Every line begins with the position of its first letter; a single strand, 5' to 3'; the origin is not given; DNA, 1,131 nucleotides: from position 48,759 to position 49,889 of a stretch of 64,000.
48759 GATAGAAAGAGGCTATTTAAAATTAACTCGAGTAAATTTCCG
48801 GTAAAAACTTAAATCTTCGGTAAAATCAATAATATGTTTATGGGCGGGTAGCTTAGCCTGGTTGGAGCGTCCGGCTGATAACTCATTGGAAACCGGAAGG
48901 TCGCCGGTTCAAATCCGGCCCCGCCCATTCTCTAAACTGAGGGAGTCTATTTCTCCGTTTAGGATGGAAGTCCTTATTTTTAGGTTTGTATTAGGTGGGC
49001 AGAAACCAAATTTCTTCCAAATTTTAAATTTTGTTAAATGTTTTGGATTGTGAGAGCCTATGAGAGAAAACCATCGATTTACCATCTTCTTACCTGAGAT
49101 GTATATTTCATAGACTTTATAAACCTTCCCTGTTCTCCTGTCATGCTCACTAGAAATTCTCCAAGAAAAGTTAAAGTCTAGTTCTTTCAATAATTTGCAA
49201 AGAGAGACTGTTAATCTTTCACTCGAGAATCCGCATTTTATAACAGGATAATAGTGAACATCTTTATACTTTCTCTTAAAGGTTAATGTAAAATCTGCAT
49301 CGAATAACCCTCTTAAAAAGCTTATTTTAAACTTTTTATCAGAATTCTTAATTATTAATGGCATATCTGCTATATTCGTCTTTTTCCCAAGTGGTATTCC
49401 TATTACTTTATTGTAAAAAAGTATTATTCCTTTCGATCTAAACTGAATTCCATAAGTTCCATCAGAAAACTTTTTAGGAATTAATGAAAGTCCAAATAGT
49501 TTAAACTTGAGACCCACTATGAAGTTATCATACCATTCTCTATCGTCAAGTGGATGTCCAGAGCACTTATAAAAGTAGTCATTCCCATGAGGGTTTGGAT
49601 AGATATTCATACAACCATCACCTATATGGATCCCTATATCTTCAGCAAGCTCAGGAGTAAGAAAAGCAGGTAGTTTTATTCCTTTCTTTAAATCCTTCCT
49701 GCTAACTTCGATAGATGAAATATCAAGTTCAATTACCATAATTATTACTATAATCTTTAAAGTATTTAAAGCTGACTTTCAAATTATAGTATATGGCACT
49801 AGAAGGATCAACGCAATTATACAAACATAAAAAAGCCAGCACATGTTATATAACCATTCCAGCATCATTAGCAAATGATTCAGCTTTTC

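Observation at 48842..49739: Intact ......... endonuclease gene converging on and overlapping the 3' end of tRNA-Ile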

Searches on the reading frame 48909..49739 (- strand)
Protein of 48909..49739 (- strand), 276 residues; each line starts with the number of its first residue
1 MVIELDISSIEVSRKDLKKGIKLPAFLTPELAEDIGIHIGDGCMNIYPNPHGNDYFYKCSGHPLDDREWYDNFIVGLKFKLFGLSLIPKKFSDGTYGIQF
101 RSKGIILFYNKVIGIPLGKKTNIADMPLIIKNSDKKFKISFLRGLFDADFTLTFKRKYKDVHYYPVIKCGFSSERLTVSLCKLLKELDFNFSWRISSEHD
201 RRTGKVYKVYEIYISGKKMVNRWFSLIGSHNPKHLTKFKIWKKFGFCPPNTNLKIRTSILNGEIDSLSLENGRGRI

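Call 6: search_protein_families(library=pfam, proteins=[window:48909-49739:-], max_evalue=1)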
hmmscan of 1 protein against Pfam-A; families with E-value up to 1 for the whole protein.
window:48909-49739:- (276 aa): 1 family
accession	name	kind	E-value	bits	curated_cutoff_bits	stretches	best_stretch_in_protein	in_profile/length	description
PF14528.11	LAGLIDADG_3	-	0.011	16.4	22.5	1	137-218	2-73/82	LAGLIDADG-like domain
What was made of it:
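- On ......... homing endonuclease (monomeric, two-motif): The window protein scores 16.4 bits against a cut-off of 22.5, E=0.011 (call 6).
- Pfam scores the window protein below its cut-off (call 6).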

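Call 7: search_protein_families(library=ncbifam, proteins=[window:48909-49739:-], max_evalue=1)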
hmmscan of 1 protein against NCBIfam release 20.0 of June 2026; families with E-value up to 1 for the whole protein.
window:48909-49739:- (276 aa): 2 families
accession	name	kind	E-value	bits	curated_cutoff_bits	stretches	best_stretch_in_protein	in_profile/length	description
NF038162.1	RtcB_rel_intein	exception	0.00016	19.8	1150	1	98-227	314-442/961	intein-containing RtcB family protein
NF005852.0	PRK07773.1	equivalog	0.012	13.9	780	1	140-252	614-720/886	replicative DNA helicase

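Call 8: search_solved_structures(query=window:48912-49739:-, max_evalue=10, show_alignments=2)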
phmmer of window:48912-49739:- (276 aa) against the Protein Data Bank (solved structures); distinct sequences matched with E-value up to 10: 1.
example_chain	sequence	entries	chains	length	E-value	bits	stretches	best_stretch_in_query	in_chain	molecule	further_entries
2zi8_A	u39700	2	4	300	0.18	14.2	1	31-70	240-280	PROBABLE BIPHENYL-2,3-DIOL 1,2-DIOXYGENASE BPHC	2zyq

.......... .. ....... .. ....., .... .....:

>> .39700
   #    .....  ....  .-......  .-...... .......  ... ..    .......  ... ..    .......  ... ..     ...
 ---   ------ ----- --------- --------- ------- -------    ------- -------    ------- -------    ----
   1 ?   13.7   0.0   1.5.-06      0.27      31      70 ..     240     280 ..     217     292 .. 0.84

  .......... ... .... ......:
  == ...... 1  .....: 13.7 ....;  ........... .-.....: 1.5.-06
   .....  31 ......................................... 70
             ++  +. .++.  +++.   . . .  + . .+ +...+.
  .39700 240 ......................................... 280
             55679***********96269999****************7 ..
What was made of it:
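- Tried and rejected: Sequence search of the PDB gave nothing useful (call 8).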

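Call 17: find_homologous_proteins(query=window:48912-49739:-, max_evalue=0.001)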
Query window:48912-49739:- (276 aa): 116 proteins with E <= 0.001 among 1128 candidates.
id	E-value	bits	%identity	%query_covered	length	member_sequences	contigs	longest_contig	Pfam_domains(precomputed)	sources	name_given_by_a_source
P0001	5.9e-128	444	98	73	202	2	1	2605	-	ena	-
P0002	6.2e-113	395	64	99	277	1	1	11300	-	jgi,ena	-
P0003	7.5e-95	336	56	98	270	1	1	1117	-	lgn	-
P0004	2.2e-92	327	56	100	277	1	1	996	-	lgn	-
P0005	6.7e-86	306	52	97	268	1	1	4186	PF14528.12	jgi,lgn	jgi:intein/homing endonuclease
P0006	1.0e-79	286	57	83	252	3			-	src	-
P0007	2.2e-75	272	50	99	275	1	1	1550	PF14528.12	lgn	-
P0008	4.9e-75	271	49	100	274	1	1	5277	PF14528.12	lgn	-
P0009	3.5e-67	245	44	94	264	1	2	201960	-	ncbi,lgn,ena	-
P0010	5.8e-65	237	46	91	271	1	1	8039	PF14528.12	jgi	jgi:hypothetical protein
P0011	1.6e-64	236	47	98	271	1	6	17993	-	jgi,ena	-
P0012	9.9e-63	230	45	97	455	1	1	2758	-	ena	-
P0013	6.6e-62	227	44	95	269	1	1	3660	-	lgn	-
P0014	1.6e-61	226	45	95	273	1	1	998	PF14528.12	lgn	-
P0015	2.0e-61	226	43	97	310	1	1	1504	PF14528.12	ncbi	-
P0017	7.8e-60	221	42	97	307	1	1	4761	PF14528.12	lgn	-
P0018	4.2e-59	218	42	97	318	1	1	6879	PF14528.12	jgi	jgi:intein/homing endonuclease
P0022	9.7e-58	214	41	98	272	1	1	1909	PF14528.12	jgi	jgi:hypothetical protein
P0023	8.0e-57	211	39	96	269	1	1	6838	PF14528.12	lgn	-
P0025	2.7e-56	209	44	91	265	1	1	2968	PF14528.12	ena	-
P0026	4.9e-56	208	40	95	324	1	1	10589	PF14528.12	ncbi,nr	ncbi:MAG: hypothetical protein NTY48_05470 [Candidatus Diapherotrites archaeon]|nr:hypothetical prot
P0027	7.2e-54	201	46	94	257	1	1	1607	PF14528.12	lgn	-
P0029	2.0e-52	196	42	95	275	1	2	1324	PF14528.12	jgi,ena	-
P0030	8.5e-52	194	43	95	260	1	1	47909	PF14528.12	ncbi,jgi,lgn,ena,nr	ncbi:MAG: hypothetical protein KJ906_04070 [Nanoarchaeota archaeon]|nr:hypothetical protein [Nanoarc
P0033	1.3e-50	190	38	93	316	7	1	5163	PF14528.12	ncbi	-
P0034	3.4e-50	189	40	93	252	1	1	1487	PF14528.12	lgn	-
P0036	1.7e-49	187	40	95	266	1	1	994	PF14528.12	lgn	-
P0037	2.4e-49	186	39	95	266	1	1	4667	PF14528.12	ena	-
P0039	2.2e-48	183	42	90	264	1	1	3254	PF14528.12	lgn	-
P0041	1.6e-46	177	44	85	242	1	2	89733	PF14528.12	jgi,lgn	jgi:hypothetical protein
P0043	2.0e-45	173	41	90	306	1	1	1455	PF14528.12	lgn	-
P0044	2.3e-45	173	40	89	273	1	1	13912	PF14528.12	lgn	-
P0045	1.7e-44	170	39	96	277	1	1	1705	PF14528.12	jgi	jgi:intein/homing endonuclease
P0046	3.8e-44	169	40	97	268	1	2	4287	PF14528.12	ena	-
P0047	8.3e-44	168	38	94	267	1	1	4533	PF14528.12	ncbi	-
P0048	1.2e-43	167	40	91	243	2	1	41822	PF14528.12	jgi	jgi:hypothetical protein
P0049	9.8e-43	165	37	89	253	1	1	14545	PF14528.12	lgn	-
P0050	2.5e-42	163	43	88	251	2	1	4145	PF14528.12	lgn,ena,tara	tara:strand:+ start:325 stop:1080 length:756 start_codon:yes stop_codon:yes gene_type:complete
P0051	4.7e-42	162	39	89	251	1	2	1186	PF14528.12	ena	-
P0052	2.8e-41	160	41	87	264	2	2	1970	PF14528.12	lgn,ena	-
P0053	1.5e-40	157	34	95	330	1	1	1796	PF14528.12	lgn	-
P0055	2.6e-40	157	43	83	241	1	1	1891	PF14528.12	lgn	-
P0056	7.1e-40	155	38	85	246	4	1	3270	PF14528.12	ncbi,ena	-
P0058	1.0e-38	151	40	88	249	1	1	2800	PF14528.12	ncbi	-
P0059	1.1e-38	151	38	89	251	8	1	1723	PF14528.12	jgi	jgi:intein/homing endonuclease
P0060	1.9e-38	150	38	89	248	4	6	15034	PF14528.12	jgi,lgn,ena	-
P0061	1.9e-38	150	38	90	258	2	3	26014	PF14528.12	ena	-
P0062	3.7e-38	150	36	89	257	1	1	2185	PF14528.12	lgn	-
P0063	5.7e-38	149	39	87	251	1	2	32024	PF14528.12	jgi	jgi:intein/homing endonuclease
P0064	9.9e-38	148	38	88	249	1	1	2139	PF14528.12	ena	-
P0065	1.6e-37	147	37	86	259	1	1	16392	PF14528.12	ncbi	-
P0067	3.4e-37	146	39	87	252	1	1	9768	PF14528.12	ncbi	ncbi:MAG: LAGLIDADG family homing endonuclease [Nanoarchaeota archaeon]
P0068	3.5e-37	146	38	87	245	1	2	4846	PF14528.12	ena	-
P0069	8.8e-37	145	36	89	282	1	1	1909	PF14528.12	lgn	-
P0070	2.0e-36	144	37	88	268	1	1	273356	PF14528.12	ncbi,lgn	-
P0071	6.1e-36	142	38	87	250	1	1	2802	PF05204.20,PF14528.12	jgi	jgi:intein/homing endonuclease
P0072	1.0e-35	141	38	88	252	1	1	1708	PF14528.12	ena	-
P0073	1.9e-35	141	37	88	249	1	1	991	PF14528.12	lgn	-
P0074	4.3e-35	139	37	87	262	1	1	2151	PF14528.12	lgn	-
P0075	6.3e-35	139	37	87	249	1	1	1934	PF14528.12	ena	-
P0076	8.7e-35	138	36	88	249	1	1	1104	PF14528.12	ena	-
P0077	1.1e-34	138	36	78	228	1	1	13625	PF14528.12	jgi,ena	-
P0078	1.5e-34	138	37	88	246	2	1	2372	PF14528.12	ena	-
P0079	1.1e-33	135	38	88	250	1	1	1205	PF14528.12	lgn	-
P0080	1.9e-33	134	36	88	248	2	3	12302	PF05204.20,PF14528.12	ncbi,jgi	-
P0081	3.7e-33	133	37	82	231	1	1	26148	PF14528.12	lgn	-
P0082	6.7e-33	132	38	81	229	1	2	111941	PF14528.12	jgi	jgi:intein/homing endonuclease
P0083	2.9e-32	130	38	87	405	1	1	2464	PF14528.12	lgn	-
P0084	3.0e-32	130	38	87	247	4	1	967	PF14528.12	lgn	-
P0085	6.2e-32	129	37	81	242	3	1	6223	PF14528.12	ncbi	-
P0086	8.0e-32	129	40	79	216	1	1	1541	PF14528.12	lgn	-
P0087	4.5e-31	126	39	78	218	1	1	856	PF14528.12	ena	-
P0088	1.8e-30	124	36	76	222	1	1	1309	PF14528.12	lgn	-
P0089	2.1e-30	124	33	86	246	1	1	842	PF14528.12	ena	-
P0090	2.5e-30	124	38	78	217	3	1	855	PF14528.12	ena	-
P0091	3.5e-30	123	34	84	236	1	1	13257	PF14528.12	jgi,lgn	jgi:hypothetical protein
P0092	5.8e-30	123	35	86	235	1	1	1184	PF14528.12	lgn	-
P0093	1.5e-29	121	34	85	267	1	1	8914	PF05204.20,PF14528.12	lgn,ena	-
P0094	6.6e-28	116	34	83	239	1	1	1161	PF14528.12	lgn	-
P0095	1.2e-27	115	34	76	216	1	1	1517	PF14528.12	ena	-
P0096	7.2e-27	112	32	85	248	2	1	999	PF14528.12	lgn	-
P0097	1.8e-26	111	34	88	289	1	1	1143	PF14528.12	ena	-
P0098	8.7e-26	109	33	88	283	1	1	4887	PF14528.12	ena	-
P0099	1.1e-25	109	35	87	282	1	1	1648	PF14528.12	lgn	-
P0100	2.4e-25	107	36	84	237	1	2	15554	PF14528.12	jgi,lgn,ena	-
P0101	1.3e-24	105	36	85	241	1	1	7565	PF14528.12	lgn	-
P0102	9.2e-24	102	35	75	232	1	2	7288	PF14528.12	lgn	-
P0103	2.5e-23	101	33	87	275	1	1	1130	PF14528.12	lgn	-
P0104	2.6e-23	101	33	88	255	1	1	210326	PF14528.12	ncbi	-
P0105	5.7e-22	96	31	86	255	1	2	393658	PF14528.12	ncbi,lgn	-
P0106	6.8e-22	96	35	65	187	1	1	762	PF14528.12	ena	-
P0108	9.8e-21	92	33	79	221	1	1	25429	PF14528.12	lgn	-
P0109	1.5e-20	92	31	85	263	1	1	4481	PF14528.12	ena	-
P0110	8.4e-20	89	33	85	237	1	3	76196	PF14528.12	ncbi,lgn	-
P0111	9.7e-20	89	31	87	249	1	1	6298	PF14528.12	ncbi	-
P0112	1.5e-18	85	33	91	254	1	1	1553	PF14528.12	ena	-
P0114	4.9e-16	77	33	70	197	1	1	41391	PF14528.12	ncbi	ncbi:MAG: LAGLIDADG family homing endonuclease [Nanoarchaeota archaeon]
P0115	1.2e-15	76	31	84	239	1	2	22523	PF14528.12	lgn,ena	-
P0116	9.7e-8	50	32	80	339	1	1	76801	PF14528.12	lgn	-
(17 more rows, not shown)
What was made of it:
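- On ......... homing endonuclease (monomeric, two-motif): Most of its 116 homologs are annotated PF14528 (call 17).
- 116 homologs, mostly PF14528 (call 17).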

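Call 20: find_related_loci(query=A1, collection=genome_contigs, flank=3000)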
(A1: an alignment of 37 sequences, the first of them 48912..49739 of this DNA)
Query A1 (276 aa) in genome_contigs; peptide patterns used: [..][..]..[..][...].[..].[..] (x = any residue, [..] = any of these).
600 stretches matched a pattern (row limit reached: there are more); 246 encode a relative of the query (tblastn E <= 1e-3); the best 80 are kept; 80 distinct loci.
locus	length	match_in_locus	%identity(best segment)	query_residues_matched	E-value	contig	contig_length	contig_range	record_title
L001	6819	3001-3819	59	3-275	4e-97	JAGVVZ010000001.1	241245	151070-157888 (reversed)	MAG: Candidatus Aenigmatarchaeota archaeon isolate RIFCSPHIGHO2_02_FULL_35_12 rifcsphigho2_02_scaffold_21, whole genome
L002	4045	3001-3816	46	5-276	3e-72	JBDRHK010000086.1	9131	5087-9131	MAG: Candidatus Iainarchaeum archaeon isolate MEGAHIT-group-1.513 k141_2381762, whole genome shotgun sequence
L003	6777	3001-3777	39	1-260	1e-50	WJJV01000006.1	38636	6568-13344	MAG: Candidatus Woesearchaeota archaeon isolate Bin_534 k141_70607, whole genome shotgun sequence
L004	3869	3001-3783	36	2-267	1e-47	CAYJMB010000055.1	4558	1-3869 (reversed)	MAG TPA_asm: uncultured archaeon isolate ERP125453_co1_110 genome assembly, contig: NODE_26038_length_4558_cov_29.510104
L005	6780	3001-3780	40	7-265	6e-45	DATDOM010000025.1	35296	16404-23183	MAG TPA_asm: Candidatus Nanoarchaeia archaeon isolate SMAG_U7894 k141_573268, whole genome shotgun sequence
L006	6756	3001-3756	38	17-276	1e-44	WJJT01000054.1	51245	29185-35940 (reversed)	MAG: Candidatus Woesearchaeota archaeon isolate Bin_031 k141_4324754, whole genome shotgun sequence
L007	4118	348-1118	37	3-263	2e-42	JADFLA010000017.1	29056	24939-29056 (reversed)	MAG: Nanoarchaeota archaeon isolate B4T1B8 B4T1B8_NODE2403, whole genome shotgun sequence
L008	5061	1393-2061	41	1-223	1e-42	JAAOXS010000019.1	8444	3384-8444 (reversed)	MAG: Nanoarchaeota archaeon isolate DPANNHV_H2.bin.89 k83_2670492, whole genome shotgun sequence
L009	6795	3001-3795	39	3-260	9e-43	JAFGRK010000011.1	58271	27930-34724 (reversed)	MAG: Candidatus Woesearchaeota archaeon isolate Zod_Metabat.825 k87_6634785, whole genome shotgun sequence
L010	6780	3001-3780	37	3-266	2e-41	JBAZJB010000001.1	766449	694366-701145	MAG: Candidatus Nanoarchaeia archaeon isolate SO_2017_LW4_109 scaffold_19_c1_LW137-91_2017, whole genome shotgun sequenc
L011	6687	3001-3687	40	8-238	1e-41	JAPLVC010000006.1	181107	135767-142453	MAG: Candidatus Aenigmatarchaeota archaeon isolate LacPavin_0920_SED3_MAG_50_31 LacPavin_0920_SED3_scaffold_805826, whol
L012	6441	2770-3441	39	27-256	2e-41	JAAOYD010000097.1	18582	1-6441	Candidatus Woesearchaeota archaeon isolate DPANNHV_H2.bin.48 k83_2285805, whole genome shotgun sequence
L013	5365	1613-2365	36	3-254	2e-41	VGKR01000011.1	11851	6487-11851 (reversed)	MAG: Candidatus Pacearchaeota archaeon isolate M_DeepCast_400m_m2_303 M_DeepCast_400m_m2_303_Ga0194112_10010164, whole g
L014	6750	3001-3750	36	4-260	5e-41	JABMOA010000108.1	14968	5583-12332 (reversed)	MAG: Candidatus Woesearchaeota archaeon isolate bin.502 k141_5204289, whole genome shotgun sequence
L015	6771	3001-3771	37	4-261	1e-40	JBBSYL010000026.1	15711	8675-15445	MAG: Nanoarchaeota archaeon isolate H51-bin083_1 H51_bin083_1_000000000026, whole genome shotgun sequence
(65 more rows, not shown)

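Call 29: find_encoding_contigs(protein=P0002, flank=6000, max_places=3)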
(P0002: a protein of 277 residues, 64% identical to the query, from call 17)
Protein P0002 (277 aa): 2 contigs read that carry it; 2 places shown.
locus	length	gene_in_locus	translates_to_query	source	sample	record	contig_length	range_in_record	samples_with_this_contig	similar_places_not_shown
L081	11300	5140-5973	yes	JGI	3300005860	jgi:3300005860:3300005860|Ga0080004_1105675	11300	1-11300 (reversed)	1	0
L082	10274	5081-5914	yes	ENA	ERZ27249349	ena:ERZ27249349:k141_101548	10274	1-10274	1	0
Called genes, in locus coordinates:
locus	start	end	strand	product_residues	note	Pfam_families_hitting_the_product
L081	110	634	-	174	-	-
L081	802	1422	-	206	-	PF13521:AAA_28 (weak), PF02223:Thymidylate_kin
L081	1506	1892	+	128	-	PF12840:HTH_20 (weak)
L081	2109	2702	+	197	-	-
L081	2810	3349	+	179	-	-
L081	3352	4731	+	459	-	-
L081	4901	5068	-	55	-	-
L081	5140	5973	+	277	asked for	-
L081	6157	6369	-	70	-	-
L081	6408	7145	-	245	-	-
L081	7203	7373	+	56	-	-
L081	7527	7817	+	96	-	-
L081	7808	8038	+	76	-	-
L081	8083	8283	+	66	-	-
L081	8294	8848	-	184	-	-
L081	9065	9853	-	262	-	-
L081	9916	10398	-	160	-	PF04008:Adenosine_kin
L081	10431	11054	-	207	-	PF01170:UPF0020, PF05175:MTS, PF03602:Cons_hypoth95 (weak), PF06325:PrmA, PF13847:Methyltransf_31, PF08241:Methyltransf_11 (weak), PF08242:Methyltransf_12 (weak), PF13649:Methyltransf_25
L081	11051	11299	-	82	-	?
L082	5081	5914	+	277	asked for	-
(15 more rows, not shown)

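Call 30: find_encoding_contigs(protein=P0001, flank=3000, max_places=3)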
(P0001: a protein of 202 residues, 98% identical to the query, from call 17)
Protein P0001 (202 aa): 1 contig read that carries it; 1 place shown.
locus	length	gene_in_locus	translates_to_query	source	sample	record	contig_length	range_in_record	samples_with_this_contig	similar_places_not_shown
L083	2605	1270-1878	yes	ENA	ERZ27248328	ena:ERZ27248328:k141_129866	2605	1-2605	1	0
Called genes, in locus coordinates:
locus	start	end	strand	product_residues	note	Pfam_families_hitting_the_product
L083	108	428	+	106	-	-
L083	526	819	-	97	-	PF18898:DUF5654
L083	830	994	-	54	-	-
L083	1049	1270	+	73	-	-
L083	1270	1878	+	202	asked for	-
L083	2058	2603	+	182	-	?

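Call 51: predict_structure(alignment_id=A1)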
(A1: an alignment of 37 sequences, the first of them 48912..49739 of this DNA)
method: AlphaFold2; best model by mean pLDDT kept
length: 276 residues; sequences in the alignment: 37
mean_pLDDT: 95.8   pTM: 0.92
mean pLDDT of the five models: 95.8, 95.4, 95.3, 95.1, 94.9
residues with pLDDT >= 90: 261; 70-90: 10; 50-70: 1; < 50: 4
segments of 3 or more residues with pLDDT < 50: 273-276
pLDDT, mean of each block of 10 residues (from residue 1): 94 97 98 98 97 97 97 98 98 98 98 95 93 98 98 95 97 97 98 96 94 98 98 98 97 98 94 47
secondary structure, 60 per line:
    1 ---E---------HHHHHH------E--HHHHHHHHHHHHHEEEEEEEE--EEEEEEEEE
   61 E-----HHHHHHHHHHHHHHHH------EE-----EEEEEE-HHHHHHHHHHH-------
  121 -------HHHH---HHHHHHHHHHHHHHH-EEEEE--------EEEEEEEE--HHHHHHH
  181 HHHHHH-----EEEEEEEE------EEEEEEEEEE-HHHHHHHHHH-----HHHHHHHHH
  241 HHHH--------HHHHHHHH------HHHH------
elements in order: H14-19 H29-41 E42-49 E52-61 H67-82 E96-101 H103-113 H128-131 H135-149 E151-155 E164-171 H174-186 E192-199 E206-215 H217-226 H232-244 H253-260 H267-270
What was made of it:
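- On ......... homing endonuclease (monomeric, two-motif): AF2 pLDDT 95.8 with the expected order of secondary-structure elements (call 51).
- AF2 pLDDT 95.8, pTM 0.92 (call 51).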
